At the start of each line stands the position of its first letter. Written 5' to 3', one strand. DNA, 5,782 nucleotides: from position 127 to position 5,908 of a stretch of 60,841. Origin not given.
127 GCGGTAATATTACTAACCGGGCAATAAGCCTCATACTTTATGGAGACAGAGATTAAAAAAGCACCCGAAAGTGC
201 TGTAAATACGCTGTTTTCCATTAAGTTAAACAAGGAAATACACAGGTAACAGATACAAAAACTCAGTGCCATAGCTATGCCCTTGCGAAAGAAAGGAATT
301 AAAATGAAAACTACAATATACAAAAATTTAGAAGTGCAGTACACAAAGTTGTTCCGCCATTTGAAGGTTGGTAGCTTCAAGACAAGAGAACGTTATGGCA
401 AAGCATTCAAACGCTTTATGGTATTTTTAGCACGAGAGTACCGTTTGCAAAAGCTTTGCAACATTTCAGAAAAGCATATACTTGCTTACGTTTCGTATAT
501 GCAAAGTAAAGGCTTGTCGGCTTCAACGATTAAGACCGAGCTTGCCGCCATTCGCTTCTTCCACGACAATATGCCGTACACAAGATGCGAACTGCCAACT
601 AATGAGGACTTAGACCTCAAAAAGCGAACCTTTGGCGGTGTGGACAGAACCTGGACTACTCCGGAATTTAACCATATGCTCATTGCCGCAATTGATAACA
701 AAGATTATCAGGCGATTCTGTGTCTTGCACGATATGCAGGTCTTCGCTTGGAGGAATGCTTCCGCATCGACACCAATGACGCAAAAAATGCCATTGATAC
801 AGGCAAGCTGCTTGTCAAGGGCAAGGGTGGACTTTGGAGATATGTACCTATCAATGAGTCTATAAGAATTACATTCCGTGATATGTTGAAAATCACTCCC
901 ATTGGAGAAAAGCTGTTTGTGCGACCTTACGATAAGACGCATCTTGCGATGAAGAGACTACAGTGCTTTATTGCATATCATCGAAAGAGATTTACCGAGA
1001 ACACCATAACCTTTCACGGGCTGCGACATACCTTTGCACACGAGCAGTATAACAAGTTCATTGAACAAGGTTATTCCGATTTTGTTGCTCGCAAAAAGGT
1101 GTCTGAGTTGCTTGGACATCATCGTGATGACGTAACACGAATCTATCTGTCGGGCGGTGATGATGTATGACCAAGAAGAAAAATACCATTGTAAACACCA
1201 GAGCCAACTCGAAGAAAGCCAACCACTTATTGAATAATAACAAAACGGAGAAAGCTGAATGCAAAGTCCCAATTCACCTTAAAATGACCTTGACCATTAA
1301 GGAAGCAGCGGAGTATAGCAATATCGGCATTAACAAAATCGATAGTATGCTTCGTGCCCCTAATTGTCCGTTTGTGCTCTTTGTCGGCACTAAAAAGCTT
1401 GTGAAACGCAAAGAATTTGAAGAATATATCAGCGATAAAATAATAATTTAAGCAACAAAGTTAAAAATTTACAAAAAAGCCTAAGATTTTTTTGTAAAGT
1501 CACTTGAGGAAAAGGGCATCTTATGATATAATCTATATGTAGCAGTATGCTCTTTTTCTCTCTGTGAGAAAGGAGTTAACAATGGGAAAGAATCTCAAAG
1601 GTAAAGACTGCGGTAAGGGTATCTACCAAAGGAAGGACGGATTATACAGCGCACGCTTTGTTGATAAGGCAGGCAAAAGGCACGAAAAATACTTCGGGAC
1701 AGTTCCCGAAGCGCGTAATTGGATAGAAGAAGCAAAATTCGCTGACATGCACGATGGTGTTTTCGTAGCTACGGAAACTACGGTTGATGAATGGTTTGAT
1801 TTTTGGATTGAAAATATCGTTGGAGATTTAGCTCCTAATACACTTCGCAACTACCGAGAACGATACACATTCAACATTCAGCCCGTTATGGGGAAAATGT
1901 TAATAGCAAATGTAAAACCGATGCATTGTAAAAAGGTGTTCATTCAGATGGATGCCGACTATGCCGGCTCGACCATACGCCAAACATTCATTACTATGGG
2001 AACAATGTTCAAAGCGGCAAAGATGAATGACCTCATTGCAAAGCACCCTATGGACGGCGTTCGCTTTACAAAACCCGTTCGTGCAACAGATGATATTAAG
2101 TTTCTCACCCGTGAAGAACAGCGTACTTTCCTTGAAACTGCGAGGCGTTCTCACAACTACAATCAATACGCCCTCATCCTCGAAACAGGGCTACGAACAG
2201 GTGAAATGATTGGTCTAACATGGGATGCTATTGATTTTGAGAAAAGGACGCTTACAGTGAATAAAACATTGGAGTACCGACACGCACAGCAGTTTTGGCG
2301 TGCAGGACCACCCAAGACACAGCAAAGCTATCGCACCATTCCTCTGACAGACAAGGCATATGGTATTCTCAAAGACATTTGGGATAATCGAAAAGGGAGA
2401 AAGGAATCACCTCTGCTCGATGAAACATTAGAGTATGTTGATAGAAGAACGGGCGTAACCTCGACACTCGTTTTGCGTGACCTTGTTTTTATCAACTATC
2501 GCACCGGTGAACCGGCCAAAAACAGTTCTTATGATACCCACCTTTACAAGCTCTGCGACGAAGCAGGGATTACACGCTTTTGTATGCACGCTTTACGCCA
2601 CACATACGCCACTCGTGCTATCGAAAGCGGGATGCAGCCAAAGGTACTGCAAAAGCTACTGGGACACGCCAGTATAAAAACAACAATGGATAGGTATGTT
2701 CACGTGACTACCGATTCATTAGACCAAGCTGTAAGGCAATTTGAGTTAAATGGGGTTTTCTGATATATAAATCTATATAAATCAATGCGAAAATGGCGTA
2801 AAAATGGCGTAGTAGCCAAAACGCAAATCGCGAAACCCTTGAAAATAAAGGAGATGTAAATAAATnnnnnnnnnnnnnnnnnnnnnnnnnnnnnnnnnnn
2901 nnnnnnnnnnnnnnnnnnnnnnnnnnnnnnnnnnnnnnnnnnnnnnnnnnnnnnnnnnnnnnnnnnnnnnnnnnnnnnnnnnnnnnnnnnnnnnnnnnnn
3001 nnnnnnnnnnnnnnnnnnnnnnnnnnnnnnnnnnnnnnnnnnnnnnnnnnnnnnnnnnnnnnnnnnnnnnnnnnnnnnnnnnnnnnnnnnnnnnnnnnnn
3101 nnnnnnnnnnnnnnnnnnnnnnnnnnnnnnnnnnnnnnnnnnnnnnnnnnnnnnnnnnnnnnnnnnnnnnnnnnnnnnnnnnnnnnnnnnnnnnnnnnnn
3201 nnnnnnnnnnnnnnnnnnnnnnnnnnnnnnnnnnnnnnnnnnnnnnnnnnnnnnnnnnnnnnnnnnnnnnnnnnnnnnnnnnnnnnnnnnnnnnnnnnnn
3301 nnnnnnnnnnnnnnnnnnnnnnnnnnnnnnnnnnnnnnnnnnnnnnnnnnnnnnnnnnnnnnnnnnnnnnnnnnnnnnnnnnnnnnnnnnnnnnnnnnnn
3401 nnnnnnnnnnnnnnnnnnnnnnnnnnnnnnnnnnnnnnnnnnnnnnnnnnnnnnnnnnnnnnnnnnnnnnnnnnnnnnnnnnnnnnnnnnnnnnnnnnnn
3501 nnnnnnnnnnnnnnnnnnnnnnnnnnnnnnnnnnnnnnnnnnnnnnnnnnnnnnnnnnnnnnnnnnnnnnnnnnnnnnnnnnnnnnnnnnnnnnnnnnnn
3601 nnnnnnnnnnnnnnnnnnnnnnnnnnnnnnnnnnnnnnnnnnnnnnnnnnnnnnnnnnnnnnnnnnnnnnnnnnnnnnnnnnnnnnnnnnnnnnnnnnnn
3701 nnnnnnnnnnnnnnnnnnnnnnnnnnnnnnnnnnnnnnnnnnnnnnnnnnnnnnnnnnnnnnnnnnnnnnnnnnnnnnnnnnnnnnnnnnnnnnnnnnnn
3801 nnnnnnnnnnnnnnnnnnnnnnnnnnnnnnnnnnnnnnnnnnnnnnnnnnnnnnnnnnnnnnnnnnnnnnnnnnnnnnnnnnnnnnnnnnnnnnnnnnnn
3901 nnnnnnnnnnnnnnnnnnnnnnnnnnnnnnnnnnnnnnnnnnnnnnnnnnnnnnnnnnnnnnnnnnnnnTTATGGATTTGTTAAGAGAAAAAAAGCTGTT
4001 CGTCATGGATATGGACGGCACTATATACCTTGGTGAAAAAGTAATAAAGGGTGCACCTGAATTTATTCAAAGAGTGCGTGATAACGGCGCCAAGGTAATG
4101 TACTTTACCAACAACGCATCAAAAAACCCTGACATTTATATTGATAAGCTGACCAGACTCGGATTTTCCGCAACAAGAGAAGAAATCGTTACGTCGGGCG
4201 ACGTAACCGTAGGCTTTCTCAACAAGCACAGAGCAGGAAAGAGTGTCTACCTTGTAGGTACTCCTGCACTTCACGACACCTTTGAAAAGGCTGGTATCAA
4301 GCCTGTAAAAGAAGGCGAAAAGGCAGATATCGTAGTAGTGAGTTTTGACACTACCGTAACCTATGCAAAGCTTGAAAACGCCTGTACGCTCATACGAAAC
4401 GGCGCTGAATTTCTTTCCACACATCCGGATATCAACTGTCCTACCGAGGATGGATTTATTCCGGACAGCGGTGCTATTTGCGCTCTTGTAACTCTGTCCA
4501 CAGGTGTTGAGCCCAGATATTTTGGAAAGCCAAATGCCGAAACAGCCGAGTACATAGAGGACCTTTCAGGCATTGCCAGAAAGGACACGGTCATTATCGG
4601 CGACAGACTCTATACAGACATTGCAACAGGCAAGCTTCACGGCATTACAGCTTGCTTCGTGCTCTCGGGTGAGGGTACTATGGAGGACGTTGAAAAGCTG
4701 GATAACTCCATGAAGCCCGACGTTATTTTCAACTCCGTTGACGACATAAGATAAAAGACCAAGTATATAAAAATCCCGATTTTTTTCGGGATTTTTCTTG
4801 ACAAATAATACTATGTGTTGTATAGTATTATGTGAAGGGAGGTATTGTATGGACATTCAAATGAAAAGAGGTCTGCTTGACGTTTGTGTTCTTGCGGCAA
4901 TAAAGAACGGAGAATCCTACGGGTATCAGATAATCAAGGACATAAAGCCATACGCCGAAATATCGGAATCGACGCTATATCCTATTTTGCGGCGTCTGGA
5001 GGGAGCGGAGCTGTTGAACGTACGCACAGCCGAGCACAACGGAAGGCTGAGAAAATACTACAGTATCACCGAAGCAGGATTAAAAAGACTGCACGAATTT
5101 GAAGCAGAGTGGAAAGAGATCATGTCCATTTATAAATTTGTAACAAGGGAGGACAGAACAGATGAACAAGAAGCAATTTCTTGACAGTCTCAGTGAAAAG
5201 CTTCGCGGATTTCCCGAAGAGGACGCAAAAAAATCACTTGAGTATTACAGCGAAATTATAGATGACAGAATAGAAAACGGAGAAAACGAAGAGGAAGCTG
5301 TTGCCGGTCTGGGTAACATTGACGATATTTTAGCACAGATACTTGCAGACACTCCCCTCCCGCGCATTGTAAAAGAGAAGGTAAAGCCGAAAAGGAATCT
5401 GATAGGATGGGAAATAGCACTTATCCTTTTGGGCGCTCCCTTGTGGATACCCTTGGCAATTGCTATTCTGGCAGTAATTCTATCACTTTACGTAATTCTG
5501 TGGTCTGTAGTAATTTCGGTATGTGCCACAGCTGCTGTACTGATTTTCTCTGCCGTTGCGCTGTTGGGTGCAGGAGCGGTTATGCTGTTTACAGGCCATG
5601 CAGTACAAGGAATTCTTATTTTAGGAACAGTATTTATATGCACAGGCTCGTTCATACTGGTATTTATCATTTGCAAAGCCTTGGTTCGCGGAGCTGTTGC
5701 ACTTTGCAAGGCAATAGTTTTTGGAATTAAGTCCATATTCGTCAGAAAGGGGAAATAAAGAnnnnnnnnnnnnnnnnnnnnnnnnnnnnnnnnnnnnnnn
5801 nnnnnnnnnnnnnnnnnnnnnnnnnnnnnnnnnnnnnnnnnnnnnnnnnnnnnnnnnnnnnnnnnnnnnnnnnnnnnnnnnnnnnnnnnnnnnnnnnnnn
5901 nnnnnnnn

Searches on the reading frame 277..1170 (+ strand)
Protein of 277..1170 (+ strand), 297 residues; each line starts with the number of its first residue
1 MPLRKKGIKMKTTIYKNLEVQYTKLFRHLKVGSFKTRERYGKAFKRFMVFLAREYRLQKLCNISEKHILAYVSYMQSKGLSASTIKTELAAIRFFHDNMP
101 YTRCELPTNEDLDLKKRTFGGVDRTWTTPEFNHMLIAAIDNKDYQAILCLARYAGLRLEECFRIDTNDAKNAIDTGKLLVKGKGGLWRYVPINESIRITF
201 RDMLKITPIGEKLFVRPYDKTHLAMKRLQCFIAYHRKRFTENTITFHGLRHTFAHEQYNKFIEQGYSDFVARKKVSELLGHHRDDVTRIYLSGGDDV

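Call 39: search_protein_families(library=pfam, proteins=[window:277-1170:+])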
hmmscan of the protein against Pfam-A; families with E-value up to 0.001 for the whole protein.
window:277-1170:+ (297 aa): 4 families
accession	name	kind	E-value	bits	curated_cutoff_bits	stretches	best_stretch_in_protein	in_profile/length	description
PF00589.27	Phage_integrase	-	1.5e-14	54.6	27.1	1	137-291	13-166/172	Phage integrase family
PF12834.13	Phage_int_SAM_2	-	1.2e-08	35.8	22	1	21-94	7-80/91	Phage integrase, N-terminal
PF13495.12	Phage_int_SAM_4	-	5e-08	33.7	27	1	34-100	16-79/85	Phage integrase, N-terminal SAM-like domain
PF02899.23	Phage_int_SAM_1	-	8e-08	32.9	22.3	1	30-96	12-76/83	Phage integrase, N-terminal SAM-like domain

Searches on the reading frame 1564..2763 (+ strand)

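Call 39: search_protein_families(library=pfam, proteins=[window:1564-2763:+])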
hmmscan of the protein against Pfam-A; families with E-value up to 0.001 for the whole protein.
window:1564-2763:+ (399 aa): 3 families
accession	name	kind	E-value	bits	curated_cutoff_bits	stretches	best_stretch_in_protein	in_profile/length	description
PF00589.27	Phage_integrase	-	1.8e-30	106.4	27.1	1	179-382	1-169/172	Phage integrase family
PF14659.12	Phage_int_SAM_3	-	5.8e-08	33.3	22.6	1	73-126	1-53/58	Phage integrase, N-terminal SAM-like domain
PF22022.2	Phage_int_M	-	2.3e-05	25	27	1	79-164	6-91/96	Phage integrase central domain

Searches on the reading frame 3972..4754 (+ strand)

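Call 39: search_protein_families(library=pfam, proteins=[window:3972-4754:+])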
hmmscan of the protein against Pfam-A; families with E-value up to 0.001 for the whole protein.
window:3972-4754:+ (260 aa): 4 families
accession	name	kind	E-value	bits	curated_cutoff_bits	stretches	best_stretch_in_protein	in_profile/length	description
PF13344.12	Hydrolase_6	-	1.9e-29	102.1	27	1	10-110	1-101/101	Haloacid dehalogenase-like hydrolase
PF13242.12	Hydrolase_like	-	2.5e-15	56.6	22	1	184-258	2-74/75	HAD-hyrolase-like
PF00702.32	Hydrolase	-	1.4e-09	39.1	26.4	1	8-224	2-191/191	haloacid dehalogenase-like hydrolase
PF13419.12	HAD_2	-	0.00014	22.4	23.8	0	184-230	133-178/178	Haloacid dehalogenase-like hydrolase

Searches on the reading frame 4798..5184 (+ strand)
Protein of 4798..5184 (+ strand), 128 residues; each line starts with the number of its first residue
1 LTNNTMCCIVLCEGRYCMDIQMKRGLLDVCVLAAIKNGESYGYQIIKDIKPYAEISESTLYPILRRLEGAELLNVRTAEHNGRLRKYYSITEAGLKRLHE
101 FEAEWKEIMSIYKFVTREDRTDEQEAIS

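Call 39: search_protein_families(library=pfam, proteins=[window:4798-5184:+])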
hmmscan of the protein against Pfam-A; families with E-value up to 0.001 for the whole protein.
window:4798-5184:+ (128 aa): 3 families
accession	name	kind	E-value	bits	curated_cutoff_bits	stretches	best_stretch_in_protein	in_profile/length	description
PF03551.20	PadR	-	6.4e-18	65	27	1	31-100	1-75/75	Transcriptional regulator PadR-like family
PF13463.12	HTH_27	-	4.8e-06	27.2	22.2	1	27-94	4-68/68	Winged helix DNA-binding domain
PF13601.12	HTH_34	-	0.00075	20.1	27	1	47-107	18-78/80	Winged helix DNA-binding domain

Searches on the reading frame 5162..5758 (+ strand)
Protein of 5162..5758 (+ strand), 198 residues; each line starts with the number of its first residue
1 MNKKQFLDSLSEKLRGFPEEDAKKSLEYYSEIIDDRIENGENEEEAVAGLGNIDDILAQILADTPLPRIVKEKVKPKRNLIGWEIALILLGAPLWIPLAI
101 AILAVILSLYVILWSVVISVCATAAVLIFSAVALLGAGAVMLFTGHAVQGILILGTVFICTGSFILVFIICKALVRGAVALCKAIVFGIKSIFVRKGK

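Call 39: search_protein_families(library=pfam, proteins=[window:5162-5758:+])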
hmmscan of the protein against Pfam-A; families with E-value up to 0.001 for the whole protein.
window:5162-5758:+ (198 aa): 1 family
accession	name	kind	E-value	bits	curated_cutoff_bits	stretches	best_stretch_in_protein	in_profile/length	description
PF22564.2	HAAS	-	4.7e-08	33.7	27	1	5-57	1-53/55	HAAS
